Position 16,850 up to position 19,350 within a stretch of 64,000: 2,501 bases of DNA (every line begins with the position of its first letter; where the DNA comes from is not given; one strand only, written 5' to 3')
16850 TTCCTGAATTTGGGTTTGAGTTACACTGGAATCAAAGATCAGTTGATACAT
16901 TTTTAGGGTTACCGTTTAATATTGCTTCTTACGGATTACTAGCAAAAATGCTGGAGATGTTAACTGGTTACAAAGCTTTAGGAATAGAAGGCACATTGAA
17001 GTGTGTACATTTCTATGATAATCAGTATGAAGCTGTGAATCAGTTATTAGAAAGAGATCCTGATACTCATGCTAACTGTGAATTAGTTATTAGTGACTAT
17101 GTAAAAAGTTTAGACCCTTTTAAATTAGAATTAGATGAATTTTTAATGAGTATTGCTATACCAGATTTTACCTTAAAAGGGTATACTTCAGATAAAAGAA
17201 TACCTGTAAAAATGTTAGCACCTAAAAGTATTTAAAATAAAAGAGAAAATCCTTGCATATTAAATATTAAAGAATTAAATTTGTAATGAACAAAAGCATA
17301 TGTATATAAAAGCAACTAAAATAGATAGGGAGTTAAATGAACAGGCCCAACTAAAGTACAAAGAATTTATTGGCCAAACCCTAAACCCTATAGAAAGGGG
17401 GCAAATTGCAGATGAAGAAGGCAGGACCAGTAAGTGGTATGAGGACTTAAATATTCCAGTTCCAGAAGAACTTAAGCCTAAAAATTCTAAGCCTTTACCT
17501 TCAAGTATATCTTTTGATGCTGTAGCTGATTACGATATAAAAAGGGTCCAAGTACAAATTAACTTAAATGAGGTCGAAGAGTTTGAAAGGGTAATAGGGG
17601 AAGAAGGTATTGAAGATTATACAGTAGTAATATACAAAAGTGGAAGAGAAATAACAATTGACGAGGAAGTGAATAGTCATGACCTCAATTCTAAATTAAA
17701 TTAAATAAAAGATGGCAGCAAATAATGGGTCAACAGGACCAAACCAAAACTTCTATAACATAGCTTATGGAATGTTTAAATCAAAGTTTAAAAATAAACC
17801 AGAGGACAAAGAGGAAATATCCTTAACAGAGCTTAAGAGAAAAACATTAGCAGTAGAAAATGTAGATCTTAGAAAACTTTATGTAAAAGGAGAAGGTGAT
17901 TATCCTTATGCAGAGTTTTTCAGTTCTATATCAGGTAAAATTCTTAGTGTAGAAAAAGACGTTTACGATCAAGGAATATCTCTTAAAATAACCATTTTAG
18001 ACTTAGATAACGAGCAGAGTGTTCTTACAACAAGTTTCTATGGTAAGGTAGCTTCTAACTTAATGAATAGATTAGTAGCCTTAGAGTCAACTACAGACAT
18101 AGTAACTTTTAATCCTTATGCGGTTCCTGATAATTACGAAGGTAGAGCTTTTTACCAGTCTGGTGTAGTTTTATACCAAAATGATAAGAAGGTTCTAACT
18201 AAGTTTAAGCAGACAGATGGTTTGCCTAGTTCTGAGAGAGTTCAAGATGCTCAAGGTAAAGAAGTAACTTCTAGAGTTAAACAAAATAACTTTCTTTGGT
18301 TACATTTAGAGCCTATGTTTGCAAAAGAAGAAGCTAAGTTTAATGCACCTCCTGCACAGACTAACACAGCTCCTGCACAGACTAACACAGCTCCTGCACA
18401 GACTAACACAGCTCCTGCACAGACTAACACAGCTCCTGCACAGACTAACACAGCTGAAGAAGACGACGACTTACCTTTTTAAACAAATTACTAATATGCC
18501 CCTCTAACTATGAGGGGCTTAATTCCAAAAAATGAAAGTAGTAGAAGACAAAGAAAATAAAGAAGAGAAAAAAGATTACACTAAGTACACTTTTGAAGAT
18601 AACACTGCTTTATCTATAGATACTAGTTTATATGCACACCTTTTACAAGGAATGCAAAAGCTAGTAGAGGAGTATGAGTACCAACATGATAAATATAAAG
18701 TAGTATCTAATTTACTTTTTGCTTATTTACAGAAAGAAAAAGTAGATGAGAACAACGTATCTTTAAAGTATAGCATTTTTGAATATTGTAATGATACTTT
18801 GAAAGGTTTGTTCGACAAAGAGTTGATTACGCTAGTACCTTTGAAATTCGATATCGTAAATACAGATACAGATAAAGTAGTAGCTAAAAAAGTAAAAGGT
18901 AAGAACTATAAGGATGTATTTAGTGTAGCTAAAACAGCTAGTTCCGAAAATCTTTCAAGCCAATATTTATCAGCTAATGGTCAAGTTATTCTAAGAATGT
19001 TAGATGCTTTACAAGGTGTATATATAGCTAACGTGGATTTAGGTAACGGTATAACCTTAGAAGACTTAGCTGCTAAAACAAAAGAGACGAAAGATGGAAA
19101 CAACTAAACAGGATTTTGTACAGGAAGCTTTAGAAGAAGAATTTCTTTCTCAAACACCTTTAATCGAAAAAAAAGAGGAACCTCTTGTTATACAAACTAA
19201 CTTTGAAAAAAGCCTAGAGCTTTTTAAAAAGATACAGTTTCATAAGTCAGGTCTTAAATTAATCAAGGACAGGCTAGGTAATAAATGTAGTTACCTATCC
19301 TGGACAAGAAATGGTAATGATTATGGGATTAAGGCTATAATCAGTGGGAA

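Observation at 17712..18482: SSB-like protein with a 5x21-nt tandem-repeat linker and a DDDLPF tip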

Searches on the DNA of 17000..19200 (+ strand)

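Call 7: search_dna_similar(query=window:17000-19200:+, collection=phages, mode=near, max_rows=20)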
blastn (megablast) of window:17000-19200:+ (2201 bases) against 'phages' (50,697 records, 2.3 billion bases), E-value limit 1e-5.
Records with a match: 7; places in all: 19; records where one place covers at least 80% of the query: 7.
Best place of each record, by identity: >=99% 4; 95-99% 3.
By first word of the organism name: Cellulophaga 7.
By host as written in the record: Cellulophaga baltica #18 2; Cellulophaga baltica #4 2; Cellulophaga baltica #17 2; Cellulophaga baltica #13 1.
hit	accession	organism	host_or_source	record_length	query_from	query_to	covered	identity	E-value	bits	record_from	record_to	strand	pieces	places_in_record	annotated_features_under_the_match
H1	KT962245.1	Cellulophaga phage phi4:1_13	Cellulophaga baltica #13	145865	1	2201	100%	100.0%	0e+0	4065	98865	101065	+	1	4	hypothetical protein (x4) | thymidylate synthase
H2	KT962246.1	Cellulophaga phage phi4:1_18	Cellulophaga baltica #18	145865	1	2201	100%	100.0%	0e+0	4065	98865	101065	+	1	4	hypothetical protein (x4) | thymidylate synthase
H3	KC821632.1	Cellulophaga phage phi4:1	Cellulophaga baltica #4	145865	1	2201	100%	100.0%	0e+0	4065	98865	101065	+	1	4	hypothetical protein (x4) | thymidylate synthase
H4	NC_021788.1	Cellulophaga phage phi4:1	Cellulophaga baltica #4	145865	1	2201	100%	100.0%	0e+0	4065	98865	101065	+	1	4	hypothetical protein (x4) | thymidylate synthase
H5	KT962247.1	Cellulophaga phage phi17:2_18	Cellulophaga baltica #18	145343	1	2201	100%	97.7%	0e+0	3744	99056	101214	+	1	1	hypothetical protein (x4) | thymidylate synthase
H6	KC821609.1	Cellulophaga phage phi17:2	Cellulophaga baltica #17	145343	1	2201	100%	97.7%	0e+0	3744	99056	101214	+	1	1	hypothetical protein (x4) | thymidylate synthase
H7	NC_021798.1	Cellulophaga phage phi17:2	Cellulophaga baltica #17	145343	1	2201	100%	97.7%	0e+0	3744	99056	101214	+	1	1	hypothetical protein (x4) | thymidylate synthase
